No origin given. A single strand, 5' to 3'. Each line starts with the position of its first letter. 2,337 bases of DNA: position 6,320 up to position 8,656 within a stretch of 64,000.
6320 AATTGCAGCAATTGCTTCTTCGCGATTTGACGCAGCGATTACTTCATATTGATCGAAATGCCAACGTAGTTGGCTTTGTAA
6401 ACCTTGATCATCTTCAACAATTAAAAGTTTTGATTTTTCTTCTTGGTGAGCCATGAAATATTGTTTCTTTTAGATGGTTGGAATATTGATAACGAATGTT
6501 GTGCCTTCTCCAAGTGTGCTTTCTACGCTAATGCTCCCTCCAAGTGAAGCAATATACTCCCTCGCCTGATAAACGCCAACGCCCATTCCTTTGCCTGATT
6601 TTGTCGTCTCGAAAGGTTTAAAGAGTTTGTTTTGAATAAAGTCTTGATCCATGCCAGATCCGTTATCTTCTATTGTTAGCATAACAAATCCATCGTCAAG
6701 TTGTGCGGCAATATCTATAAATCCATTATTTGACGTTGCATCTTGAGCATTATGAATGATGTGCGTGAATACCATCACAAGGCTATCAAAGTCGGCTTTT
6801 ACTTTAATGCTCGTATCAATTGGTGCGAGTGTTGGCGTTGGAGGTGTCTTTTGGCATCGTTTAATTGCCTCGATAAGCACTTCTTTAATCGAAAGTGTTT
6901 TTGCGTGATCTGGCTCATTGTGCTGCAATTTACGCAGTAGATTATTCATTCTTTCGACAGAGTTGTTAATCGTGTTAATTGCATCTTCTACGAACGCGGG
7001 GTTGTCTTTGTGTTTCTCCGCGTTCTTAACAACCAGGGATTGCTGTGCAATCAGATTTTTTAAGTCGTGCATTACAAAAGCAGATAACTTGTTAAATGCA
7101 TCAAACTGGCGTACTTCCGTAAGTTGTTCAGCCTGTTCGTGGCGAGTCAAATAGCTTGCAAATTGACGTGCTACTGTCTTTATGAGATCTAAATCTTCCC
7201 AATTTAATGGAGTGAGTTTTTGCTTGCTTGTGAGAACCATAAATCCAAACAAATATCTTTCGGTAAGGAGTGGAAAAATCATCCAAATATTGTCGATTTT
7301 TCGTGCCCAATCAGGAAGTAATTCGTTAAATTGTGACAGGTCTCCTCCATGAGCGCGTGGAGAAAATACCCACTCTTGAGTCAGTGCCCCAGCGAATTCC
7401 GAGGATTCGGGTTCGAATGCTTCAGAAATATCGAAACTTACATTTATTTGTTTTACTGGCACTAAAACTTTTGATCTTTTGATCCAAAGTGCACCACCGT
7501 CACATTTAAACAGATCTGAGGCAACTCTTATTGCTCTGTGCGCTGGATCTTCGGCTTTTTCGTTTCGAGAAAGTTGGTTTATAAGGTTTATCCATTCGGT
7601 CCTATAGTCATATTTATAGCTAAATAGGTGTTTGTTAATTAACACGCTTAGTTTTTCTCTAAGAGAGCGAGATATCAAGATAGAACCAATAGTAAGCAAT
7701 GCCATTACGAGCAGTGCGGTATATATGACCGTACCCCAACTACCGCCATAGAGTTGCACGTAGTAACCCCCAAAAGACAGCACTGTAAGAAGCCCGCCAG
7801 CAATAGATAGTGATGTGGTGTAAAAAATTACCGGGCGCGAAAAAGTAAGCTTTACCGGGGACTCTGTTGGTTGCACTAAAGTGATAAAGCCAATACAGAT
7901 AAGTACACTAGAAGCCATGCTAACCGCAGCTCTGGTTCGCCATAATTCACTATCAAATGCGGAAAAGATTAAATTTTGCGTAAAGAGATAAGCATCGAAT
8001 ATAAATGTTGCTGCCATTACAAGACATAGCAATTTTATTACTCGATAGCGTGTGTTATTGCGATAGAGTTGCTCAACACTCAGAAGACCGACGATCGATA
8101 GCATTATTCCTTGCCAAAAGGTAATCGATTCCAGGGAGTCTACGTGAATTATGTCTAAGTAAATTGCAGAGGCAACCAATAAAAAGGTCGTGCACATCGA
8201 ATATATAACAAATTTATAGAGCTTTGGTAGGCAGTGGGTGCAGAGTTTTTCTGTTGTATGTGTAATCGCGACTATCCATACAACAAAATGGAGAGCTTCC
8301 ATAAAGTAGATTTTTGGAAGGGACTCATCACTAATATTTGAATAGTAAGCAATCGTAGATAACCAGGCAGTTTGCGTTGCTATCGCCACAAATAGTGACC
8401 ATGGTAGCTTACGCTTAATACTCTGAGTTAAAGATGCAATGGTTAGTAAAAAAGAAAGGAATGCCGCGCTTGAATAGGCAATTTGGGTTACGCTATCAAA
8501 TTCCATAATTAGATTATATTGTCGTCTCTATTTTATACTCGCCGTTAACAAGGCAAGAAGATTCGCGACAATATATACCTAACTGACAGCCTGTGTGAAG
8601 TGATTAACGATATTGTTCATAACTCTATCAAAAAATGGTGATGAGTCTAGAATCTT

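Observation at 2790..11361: The trpE-trpG junction carries a PrsK/PrsR signalling module plus DUF1631 instead of being contiguous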

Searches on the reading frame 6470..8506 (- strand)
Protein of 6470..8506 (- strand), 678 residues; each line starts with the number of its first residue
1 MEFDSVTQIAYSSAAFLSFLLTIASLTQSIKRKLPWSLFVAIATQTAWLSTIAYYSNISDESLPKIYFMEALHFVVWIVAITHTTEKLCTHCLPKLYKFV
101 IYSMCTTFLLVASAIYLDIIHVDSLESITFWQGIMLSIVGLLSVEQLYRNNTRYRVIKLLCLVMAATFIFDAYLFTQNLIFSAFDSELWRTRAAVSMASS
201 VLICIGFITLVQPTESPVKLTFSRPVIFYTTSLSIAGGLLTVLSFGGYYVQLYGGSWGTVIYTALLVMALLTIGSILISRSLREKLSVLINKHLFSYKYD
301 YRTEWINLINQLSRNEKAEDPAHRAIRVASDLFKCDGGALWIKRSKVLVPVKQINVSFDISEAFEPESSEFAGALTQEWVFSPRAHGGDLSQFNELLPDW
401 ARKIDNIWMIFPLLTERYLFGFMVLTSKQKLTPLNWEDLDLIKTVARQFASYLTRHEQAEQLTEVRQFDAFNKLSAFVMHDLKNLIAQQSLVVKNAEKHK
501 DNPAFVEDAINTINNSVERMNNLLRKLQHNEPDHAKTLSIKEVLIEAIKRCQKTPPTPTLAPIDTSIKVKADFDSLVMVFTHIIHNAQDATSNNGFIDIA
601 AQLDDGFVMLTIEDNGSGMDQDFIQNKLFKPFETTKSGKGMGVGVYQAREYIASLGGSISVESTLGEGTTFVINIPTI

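Call 3: search_protein_families(library=ncbifam, proteins=[window:6470-8506:-], max_evalue=0.001)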
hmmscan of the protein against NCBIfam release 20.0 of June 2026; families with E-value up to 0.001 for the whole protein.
window:6470-8506:- (678 aa): 70 families (the best 25 are shown)
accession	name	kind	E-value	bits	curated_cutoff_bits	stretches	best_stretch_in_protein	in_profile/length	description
TIGR02916.1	PEP_his_kin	equivalog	2.5e-171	571.7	300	1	10-676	2-679/679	XrtA/PEP-CTERM system histidine kinase PrsK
NF008468.0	PRK11360.1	equivalog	1.7e-24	86.2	646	1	455-677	380-608/616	two-component system sensor histidine kinase AtoS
NF010411.0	PRK13837.1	equivalog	7.5e-16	57.3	647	1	569-677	554-675/828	two-component system VirA-like sensor kinase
NF007688.0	PRK10364.1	equivalog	4.1e-15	55.5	479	1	563-677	339-451/460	two-component system sensor histidine kinase ZraS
NF046044.1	PnpS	equivalog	1.6e-14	53.7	400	1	499-676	199-390/390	two-component system histidine kinase PnpS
NF008298.1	PRK11086.1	subfamily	4.3e-14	51.8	520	1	573-676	421-524/529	DcuS/MalK family sensor histidine kinase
NF047794.1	HisKinPtgB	equivalog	9.6e-14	50.5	1000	1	499-673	472-651/656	two-component system sensor histidine kinase PgtB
TIGR02966.1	phoR_proteo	equivalog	1.6e-13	50.4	334.2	1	476-674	119-332/333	phosphate regulon sensor histidine kinase PhoR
NF053867.1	SprKinKinDBac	equivalog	2e-13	49.7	775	1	563-677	385-497/500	sporulation kinase KinD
NF041210.1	his_kin_PieS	equivalog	3.9e-13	49.2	850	1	536-677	325-470/474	two component system sensor histidine kinase PieS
NF038348.1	T2SS_HK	subfamily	4.1e-13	48.6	450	1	575-676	471-572/574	histidine kinase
TIGR02938.1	nifL_nitrog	equivalog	7.2e-13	47.9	242.45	1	479-675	287-492/494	nitrogen fixation negative regulator NifL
NF033092.0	HK_WalK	equivalog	3.1e-12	45.9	725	1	564-676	477-593/594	cell wall metabolism sensor histidine kinase WalK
NF047405.1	SensHisKinSapS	equivalog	1.1e-11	44.7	550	1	452-677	101-333/341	two-component system sensor histidine kinase SapS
NF033792.0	ActS_PrrB_HisK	equivalog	1.3e-11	44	350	1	464-664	195-404/423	ActS/PrrB/RegB family redox-sensitive histidine kinase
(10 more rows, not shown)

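Call 4: search_protein_families(library=pfam, proteins=[window:6470-8506:-], max_evalue=0.001)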
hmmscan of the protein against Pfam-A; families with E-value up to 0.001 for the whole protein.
window:6470-8506:- (678 aa): 4 families
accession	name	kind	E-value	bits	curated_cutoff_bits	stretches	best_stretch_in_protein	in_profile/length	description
PF02518.31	HATPase_c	-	4.8e-19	69.3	26.4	1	572-676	2-108/111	Histidine kinase-, DNA gyrase B-, and HSP90-like ATPase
PF13492.12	GAF_3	-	5.8e-06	27.2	27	1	325-453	9-127/129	GAF domain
PF13589.12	HATPase_c_3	-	0.00017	22.1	25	1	579-631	6-56/137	Histidine kinase-, DNA gyrase B-, and HSP90-like ATPase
PF14501.12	HATPase_c_5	-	0.00025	21.3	22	1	576-664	6-91/102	GHKL domain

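Call 9: find_encoding_contigs(protein=window:6470-8506:-, flank=10000, max_places=6)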
Protein window:6470-8506:- (678 aa): no gene with exactly this product is on record in the collection.

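Call 10: find_related_loci(query=window:6470-8506:-, collection=genome_contigs, flank=10000)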
Query window:6470-8506:- (678 aa) in genome_contigs; peptide patterns used: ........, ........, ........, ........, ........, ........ (x = any residue, [..] = any of these).
139 stretches matched a pattern; 108 encode a relative of the query (tblastn E <= 1e-3); the best 80 are kept; 80 distinct loci.
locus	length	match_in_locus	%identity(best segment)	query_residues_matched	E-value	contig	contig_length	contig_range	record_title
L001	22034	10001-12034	62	1-678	0e+0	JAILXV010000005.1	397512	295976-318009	MAG: Agarilytica sp. isolate PHBVgamm3 PHBVgamm3_contig_5, whole genome shotgun sequence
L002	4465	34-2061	62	1-677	0e+0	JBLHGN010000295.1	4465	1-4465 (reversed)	MAG: Lentisphaeria bacterium isolate 3300054976_67 Ga0535667_0051121, whole genome shotgun sequence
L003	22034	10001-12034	61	1-678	0e+0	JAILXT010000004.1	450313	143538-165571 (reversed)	MAG: Agarilytica sp. isolate PHBVgamm1 PHBVgamm1_contig_4, whole genome shotgun sequence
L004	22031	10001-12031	62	1-676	0e+0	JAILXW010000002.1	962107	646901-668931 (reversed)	MAG: Agarilytica sp. isolate PHBVgamm4 PHBVgamm4_contig_2, whole genome shotgun sequence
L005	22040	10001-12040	61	1-678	0e+0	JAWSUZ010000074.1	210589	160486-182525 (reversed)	MAG: Agarilytica sp. isolate AMN13_PHB_gam1 T50P3HB_contig_162, whole genome shotgun sequence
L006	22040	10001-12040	61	1-678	0e+0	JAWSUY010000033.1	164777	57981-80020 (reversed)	MAG: Agarilytica sp. isolate BHT04_PHB_gam1 A6P3HB_contig_375, whole genome shotgun sequence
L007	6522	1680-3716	61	1-678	0e+0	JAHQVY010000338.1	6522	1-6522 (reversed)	MAG: Cellvibrionaceae bacterium isolate MAG.082 Posi_082-P68001, whole genome shotgun sequence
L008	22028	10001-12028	57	1-676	0e+0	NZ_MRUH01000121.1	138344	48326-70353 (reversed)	Teredinibacter waterburyi strain Bs02 Contig108.2, whole genome shotgun sequence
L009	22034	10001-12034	59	1-678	0e+0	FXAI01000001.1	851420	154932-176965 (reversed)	Alteromonadaceae bacterium Bs31 genome assembly, contig: K381DRAFT_scaffold00001.1, whole genome shotgun sequence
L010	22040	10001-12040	59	1-676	0e+0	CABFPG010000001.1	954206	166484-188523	Teredinibacter sp. ISS155 genome assembly, contig: 0001, whole genome shotgun sequence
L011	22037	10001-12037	56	1-678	0e+0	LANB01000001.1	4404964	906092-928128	Cellvibrionaceae bacterium 1162T.S.0a.05 H152DRAFT_scaffold00001.1_C, whole genome shotgun sequence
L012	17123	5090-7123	56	1-676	0e+0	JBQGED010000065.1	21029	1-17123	MAG: Sphingobacterium griseoflavum isolate FBaNitRs1_23 FBaNitRs1_contig65, whole genome shotgun sequence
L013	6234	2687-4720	55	1-676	0e+0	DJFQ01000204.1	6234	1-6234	MAG TPA_asm: Marinagarivorans sp. UBA5868 UBA5868_contig_17998, whole genome shotgun sequence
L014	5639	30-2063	54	1-676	0e+0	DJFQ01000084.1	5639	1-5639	MAG TPA_asm: Marinagarivorans sp. UBA5868 UBA5868_contig_16745, whole genome shotgun sequence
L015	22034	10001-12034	55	1-676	0e+0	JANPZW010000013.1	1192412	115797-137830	MAG: Cellvibrionaceae bacterium isolate 26_gen_w_cov.11 c550, whole genome shotgun sequence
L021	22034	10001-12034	57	1-676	0e+0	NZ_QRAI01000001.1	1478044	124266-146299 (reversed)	Saccharophagus sp. K07 contig_0000001, whole genome shotgun sequence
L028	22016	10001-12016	47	1-675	0e+0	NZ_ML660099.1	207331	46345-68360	Exilibacterium tricleocarpae strain R142 Scaffold13, whole genome shotgun sequence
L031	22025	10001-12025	46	1-676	0e+0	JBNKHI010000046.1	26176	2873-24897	MAG: Cellvibrionaceae bacterium isolate E1.bin.8.strict NODE_46_length_26176_cov_5.444117, whole genome shotgun sequence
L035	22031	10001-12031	47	1-676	0e+0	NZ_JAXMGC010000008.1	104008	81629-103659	MAG: Cellvibrio sp. isolate STL-PRO103 C1.314.fa-8, whole genome shotgun sequence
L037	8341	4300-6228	47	37-676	0e+0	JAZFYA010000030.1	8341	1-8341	MAG: Pseudomonadales bacterium isolate MT5bin.1 MT5bin.1_30, whole genome shotgun sequence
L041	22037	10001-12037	45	4-676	0e+0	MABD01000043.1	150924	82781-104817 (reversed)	Gammaproteobacteria bacterium 45_16_T64 BD02T64_scaffold_92, whole genome shotgun sequence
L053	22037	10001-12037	46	4-676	0e+0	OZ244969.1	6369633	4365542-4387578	MAG: Ketobacteraceae bacterium isolate 1172b765-9f31-4db6-bea8-5762c0610667 genome assembly, chromosome: 1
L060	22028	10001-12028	38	1-678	6e-151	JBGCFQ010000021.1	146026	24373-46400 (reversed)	MAG: Pseudomonadales bacterium isolate SGMAG-17 contig21, whole genome shotgun sequence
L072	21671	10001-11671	38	131-676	6e-116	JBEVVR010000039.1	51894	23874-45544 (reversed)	MAG: Candidatus Thiodiazotropha sp. isolate CTENA7 L123 c_000000000051, whole genome shotgun sequence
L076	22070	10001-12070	31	1-676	2e-110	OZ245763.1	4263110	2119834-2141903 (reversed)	MAG: uncultured Pseudohongiella sp. isolate 058d5e76-b742-4f7e-aa89-249d7ef490fb genome assembly, chromosome: 1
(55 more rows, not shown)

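Call 23: search_protein_families(library=ncbifam, proteins=[L035:7277-9295:+, L035:5273-7024:-, L035:3784-5313:+, L035:13666-14943:+, L035:15169-15993:+, L035:16109-17593:+, L035:17565-18755:+, L035:18793-20139:+, L035:20127-21026:+, L035:21020-22030:+], max_evalue=1e-8)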
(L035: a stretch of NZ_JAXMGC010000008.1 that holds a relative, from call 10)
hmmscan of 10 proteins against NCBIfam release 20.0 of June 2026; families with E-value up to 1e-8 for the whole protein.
L035:7277-9295:+ (672 aa): 16 families
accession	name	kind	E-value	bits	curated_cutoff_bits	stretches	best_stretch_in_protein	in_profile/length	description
TIGR01074.1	rep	equivalog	0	1018.9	951.45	1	3-670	1-666/668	DNA helicase Rep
NF008172.0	PRK10919.1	equivalog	2.1e-266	885.4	1168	1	3-665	2-661/673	DNA helicase Rep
TIGR01073.1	pcrA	equivalog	2.8e-207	690.4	911.2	1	2-654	3-647/725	DNA helicase PcrA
NF008743.0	PRK11773.1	equivalog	2.7e-176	588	965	1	2-645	8-643/720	DNA helicase II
TIGR01075.1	uvrD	equivalog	2.5e-163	545.1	1144.45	1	2-648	3-641/715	DNA helicase II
NF008276.0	PRK11054.1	equivalog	9.2e-52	176.4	543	2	3-96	196-286/684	DNA helicase IV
TIGR02785.1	addA_Gpos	equivalog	6.6e-50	170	707.65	2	166-291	342-479/1234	helicase-exonuclease AddAB subunit AddA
TIGR00609.1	recB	equivalog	3.4e-35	121.5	696.05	2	166-299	327-462/1175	exodeoxyribonuclease V subunit beta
NF010487.0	PRK13909.1-4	equivalog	4.6e-35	121.1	759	1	173-395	289-527/924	RecB-like helicase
NF010485.0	PRK13909.1-2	equivalog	1e-33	116.6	650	2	168-575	284-629/909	RecB-like helicase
TIGR02784.1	addA_alphas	equivalog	6.4e-31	107.6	860.75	1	163-294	342-495/1138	double-strand break repair helicase AddA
NF041464.1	HelD_BACSU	equivalog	2.3e-17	62.2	419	1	205-380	543-710/779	RNA polymerase recycling motor HelD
NF010486.0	PRK13909.1-3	equivalog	5.7e-17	61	1109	0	201-323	323-454/921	RecB-like helicase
NF008128.0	PRK10876.1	equivalog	8.2e-15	53.5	1697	0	168-299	335-468/1181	exodeoxyribonuclease V subunit beta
NF010484.0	PRK13909.1-1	equivalog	1.6e-12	46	1074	0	19-71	7-59/945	RecB-like helicase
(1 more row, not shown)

L035:5273-7024:- (583 aa): 28 families (the best 25 are shown)
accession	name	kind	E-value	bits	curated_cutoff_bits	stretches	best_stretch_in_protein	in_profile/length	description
NF045675.1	PhdiestaseDibA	equivalog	1.2e-118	397.1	980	1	127-554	193-620/623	phosphodiesterase DibA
NF007474.0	PRK10060.1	equivalog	3.4e-111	372.5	782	1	125-564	225-659/663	cyclic di-GMP phosphodiesterase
NF053781.1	cdiGMPphdstlr2612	equivalog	2.4e-95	320.3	1600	1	109-556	814-1262/1268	Tlr1612 family c-di-GMP phosphodiesterase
NF008467.0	PRK11359.1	equivalog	2.9e-91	306.7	857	1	122-563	361-796/800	oxygen-sensing cyclic-di-GMP phosphodiesterase DosP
NF052458.1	PhdiestGepA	equivalog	8e-88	295.5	1200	1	156-554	437-836/840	phosphodiesterase GepA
NF008807.1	PRK11829.1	equivalog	2.1e-69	234.3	733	1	128-557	233-660/670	biofilm formation regulator HmsP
NF007298.0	PRK09776.1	equivalog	2.4e-63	214.5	1135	1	132-559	679-1106/1111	diguanylate cyclase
NF007423.1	PRK09966.1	equivalog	7.4e-54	183.1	325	1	127-288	229-390/390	diguanylate cyclase DgcN/YfiN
TIGR00254.1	GGDEF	domain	3.5e-41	140.7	37.4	1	133-291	1-160/168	diguanylate cyclase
NF007839.0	PRK10551.1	equivalog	6.4e-41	140.5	461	1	309-562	261-513/518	cyclic di-GMP phosphodiesterase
NF007135.0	PRK09581.1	equivalog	5.1e-39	134.3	474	1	5-290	156-447/457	PleD family two-component system response regulator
NF008281.1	PRK11059.1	equivalog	1.6e-38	132.4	663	1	125-552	209-632/633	RNase E specificity factor CsrD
NF052596.1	RR_EAL_PvrR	equivalog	1.8e-37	128.9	580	1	309-558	139-388/398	response regulator cyclic di-GMP phosphodiesterase PvrR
NF051473.1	DigCycDgcsShew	equivalog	3.7e-35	121.7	400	1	114-295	116-288/291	diguanylate cyclase DgcS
NF045673.1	c-di-GMPRcptLapD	equivalog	9.4e-35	120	1020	1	128-550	228-645/647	cyclic di-GMP receptor LapD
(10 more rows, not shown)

L035:3784-5313:+ (509 aa): 4 families
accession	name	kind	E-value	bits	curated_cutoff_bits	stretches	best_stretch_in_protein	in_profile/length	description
TIGR00368.1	TIGR00368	hypoth_equivalog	7.8e-200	664.7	362.4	1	18-504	1-499/499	YifB family Mg chelatase-like AAA ATPase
NF007365.0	PRK09862.1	equivalog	2.2e-182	607.2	530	1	13-508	1-496/506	YifB family Mg chelatase-like AAA ATPase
TIGR02442.1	Cob-chelat-sub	hypoth_equivalog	2e-10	39.8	779.45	0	288-357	110-179/641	putative cobaltochelatase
TIGR02902.1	spore_lonB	equivalog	9.9e-10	37.6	723.3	0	202-334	64-204/531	ATP-dependent protease LonB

L035:13666-14943:+ (425 aa): 1 family
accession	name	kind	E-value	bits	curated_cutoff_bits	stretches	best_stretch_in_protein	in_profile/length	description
NF041611.1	exoglucan_CbhB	equivalog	6.1e-24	84.1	1950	2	223-351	773-901/997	exoglucanase CbhB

L035:15169-15993:+ (274 aa): 1 family
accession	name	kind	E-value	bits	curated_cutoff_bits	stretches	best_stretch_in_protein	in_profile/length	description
NF038120.1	PEP_CTERM_QFxxD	subfamily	4.1e-11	43.2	80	1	178-271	121-215/215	NF038120 family PEP-CTERM protein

L035:16109-17593:+ (494 aa): 8 families
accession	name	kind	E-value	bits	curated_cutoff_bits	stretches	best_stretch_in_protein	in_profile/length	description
TIGR03109.2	exosort_XrtA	exception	5.8e-46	157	208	1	27-279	4-255/261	exosortase A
TIGR02602.1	8TM_EpsH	subfamily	3.6e-36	124.9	105.55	1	52-274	7-231/241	exosortase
NF038142.1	exosort_XrtW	exception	1.3e-19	69.9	425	1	27-252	6-234/494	exosortase W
TIGR04152.1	exosort_VPLPA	exception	2.2e-16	60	400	1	52-274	7-233/486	VPLPA-CTERM-specific exosortase XrtD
NF035943.2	exosort_XrtV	exception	1.1e-15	57.6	313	1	28-277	7-259/270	exosortase V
TIGR04476.1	exosort_XrtN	exception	4.7e-14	52.3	200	1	63-326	29-292/406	exosortase N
TIGR04178.1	exo_archaeo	signature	2.7e-13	50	23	1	190-279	2-91/97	exosortase/archaeosortase family protein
TIGR03113.1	exosort_XrtB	exception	4.8e-10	39.5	275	1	29-274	5-255/268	exosortase B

L035:17565-18755:+ (396 aa): 15 families
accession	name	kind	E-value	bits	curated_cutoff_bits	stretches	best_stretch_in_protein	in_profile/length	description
TIGR03937.1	PgaC_IcaA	equivalog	3.4e-24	85.6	422.3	1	23-177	14-162/407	poly-beta-1,6-N-acetyl-D-glucosamine synthase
TIGR03965.1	mycofact_glyco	equivalog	5.9e-18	65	280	1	55-186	70-199/467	mycofactocin biosynthesis glycosyltransferase MftF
TIGR03111.1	glyc2_xrt_Gpos1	hypoth_equivalog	8.2e-18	64.4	363.95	1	21-196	6-184/439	TIGR03111 family XrtG-associated glycosyltransferase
NF047683.1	TeichurnBiosyTuaG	equivalog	1.2e-14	54.5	400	1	57-197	4-142/252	teichuronic acid biosynthesis protein TuaG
TIGR03469.1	HpnB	hypoth_equivalog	4.3e-14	52.3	379.25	1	51-173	36-167/386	hopene-associated glycosyltransferase HpnB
NF053846.1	glyco_with_XrtP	equivalog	2.5e-13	49.5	520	1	23-174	7-168/440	XrtP-associated glycosyltransferase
NF050050.1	ProtGlycPglI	equivalog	6.9e-13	48.6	500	1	59-165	2-107/306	GalNAc(5)-diNAcBac-PP-undecaprenol beta-1,3-glucosyltransferase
NF041875.1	EPS_EpsD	equivalog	6.1e-12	45.6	370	1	61-161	1-99/325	exopolysaccharide biosynthesis glycosyltransferase EpsD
TIGR04242.1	nodulat_NodC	equivalog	6.4e-12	45.1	550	1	52-185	41-175/395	chitooligosaccharide synthase NodC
NF007482.0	PRK10073.1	equivalog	1.3e-10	40.8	423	1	56-163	3-107/334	glycosyltransferase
NF045692.1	OglycostaseCruG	equivalog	1.4e-10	40.7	600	1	46-127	29-107/386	2'-O-glycosyltransferase CruG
NF047588.1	GlcsyltransPgfSStrep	equivalog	2.4e-10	40.1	500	1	60-167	2-111/308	glycosyltransferase PgfS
TIGR04283.1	glyco_like_mftF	equivalog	5.9e-10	39.1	182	1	62-169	2-100/221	TIGR04283 family arsenosugar biosynthesis glycosyltransferase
NF038299.1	EPS_HpsN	equivalog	2.3e-09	36.7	425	1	59-179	1-120/317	hormogonium polysaccharide biosynthesis glycosyltransferase HpsN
NF010496.0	PRK13915.1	equivalog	5.4e-09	35.6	262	1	59-176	31-153/307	glucosyl-3-phosphoglycerate synthase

L035:18793-20139:+ (448 aa): 7 families
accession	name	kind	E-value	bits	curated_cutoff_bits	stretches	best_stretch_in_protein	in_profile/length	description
NF045666.1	DVU1553_fam_AMP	equivalog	8.9e-48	163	300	1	34-352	15-331/331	DVU_1553 family AMP-dependent CoA ligase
NF053551.1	FlxY_rubin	equivalog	7.2e-34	117.2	520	1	251-358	222-329/424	flexirubin biosynthesis putative acyl-CoA ligase FlxY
NF041878.1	paak_haloarch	equivalog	3.2e-28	98.5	700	1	228-356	197-329/427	phenylacetate--CoA ligase PaaK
TIGR02155.1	PA_CoA_ligase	equivalog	5e-25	87.9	646.3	2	244-356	208-321/422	phenylacetate--CoA ligase PaaK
TIGR02304.1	aden_form_hyp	equivalog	4.8e-20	72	251.9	1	180-390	163-368/430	F390 synthetase-related protein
NF041217.1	BagE_FevW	exception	3.8e-17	62.4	800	1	245-352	206-311/424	bagremycin/ferroverdin synthetase BagE/FevW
TIGR03335.1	F390_ftsA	equivalog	1.4e-14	53.7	458.7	1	234-342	207-320/445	coenzyme F390 synthetase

L035:20127-21026:+ (299 aa): 16 families
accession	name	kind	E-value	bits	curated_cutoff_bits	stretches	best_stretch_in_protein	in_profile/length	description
NF047683.1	TeichurnBiosyTuaG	equivalog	5.7e-29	101.5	400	1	5-217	2-213/252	teichuronic acid biosynthesis protein TuaG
NF007482.0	PRK10073.1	equivalog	1.9e-26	92.9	423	1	6-102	3-100/334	glycosyltransferase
TIGR03965.1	mycofact_glyco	equivalog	7.8e-23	81.1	280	1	7-202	72-275/467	mycofactocin biosynthesis glycosyltransferase MftF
NF041875.1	EPS_EpsD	equivalog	6.4e-22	78.4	370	1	11-209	1-207/325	exopolysaccharide biosynthesis glycosyltransferase EpsD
NF050050.1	ProtGlycPglI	equivalog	8.7e-22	77.9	500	1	9-274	2-270/306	GalNAc(5)-diNAcBac-PP-undecaprenol beta-1,3-glucosyltransferase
NF053739.1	GlytfEpsEBac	equivalog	1.6e-20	73.3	450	1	9-209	1-202/265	glycosyltransferase EpsE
TIGR03937.1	PgaC_IcaA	equivalog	2.5e-18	66.2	422.3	1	7-120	43-159/407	poly-beta-1,6-N-acetyl-D-glucosamine synthase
NF041394.1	GtaseAglG_Halo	equivalog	1.9e-17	63.5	440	1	11-106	3-101/304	glucosyl-dolichyl phosphate glucuronosyltransferase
TIGR04017.1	WcaA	equivalog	3.9e-16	59.5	495.75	1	6-216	2-214/279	colanic acid biosynthesis glycosyltransferase WcaA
NF007453.0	PRK10018.1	equivalog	7.2e-16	58.7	382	1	6-217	3-216/280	colanic acid biosynthesis glycosyltransferase WcaA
NF038302.1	EPS_HpsE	equivalog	1.4e-15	57.1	300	1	11-124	3-124/307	hormogonium polysaccharide biosynthesis glycosyltransferase HpsE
NF038299.1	EPS_HpsN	equivalog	4.4e-15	55.5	425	1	9-124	1-119/317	hormogonium polysaccharide biosynthesis glycosyltransferase HpsN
TIGR03111.1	glyc2_xrt_Gpos1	hypoth_equivalog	1.2e-11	44.1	363.95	1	4-136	44-185/439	TIGR03111 family XrtG-associated glycosyltransferase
TIGR04242.1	nodulat_NodC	equivalog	2.6e-11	43.1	550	1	6-124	45-168/395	chitooligosaccharide synthase NodC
TIGR04283.1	glyco_like_mftF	equivalog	8.4e-11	41.9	182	1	11-119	1-104/221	TIGR04283 family arsenosugar biosynthesis glycosyltransferase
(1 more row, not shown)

L035:21020-22030:+ (336 aa): 3 families
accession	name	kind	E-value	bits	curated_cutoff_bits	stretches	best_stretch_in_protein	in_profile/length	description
TIGR03938.2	deacetyl_PgaB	equivalog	2.6e-16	59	321.9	1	32-123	3-102/621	poly-beta-1,6-N-acetyl-D-glucosamine N-deacetylase PgaB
TIGR03933.1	PIA_icaB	equivalog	2.4e-11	43.6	248.35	1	49-126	35-113/245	intercellular adhesin biosynthesis polysaccharide N-deacetylase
NF011177.0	PRK14582.1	equivalog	7e-09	34.5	923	0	27-122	44-144/671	poly-beta-1,6-N-acetyl-D-glucosamine N-deacetylase PgaB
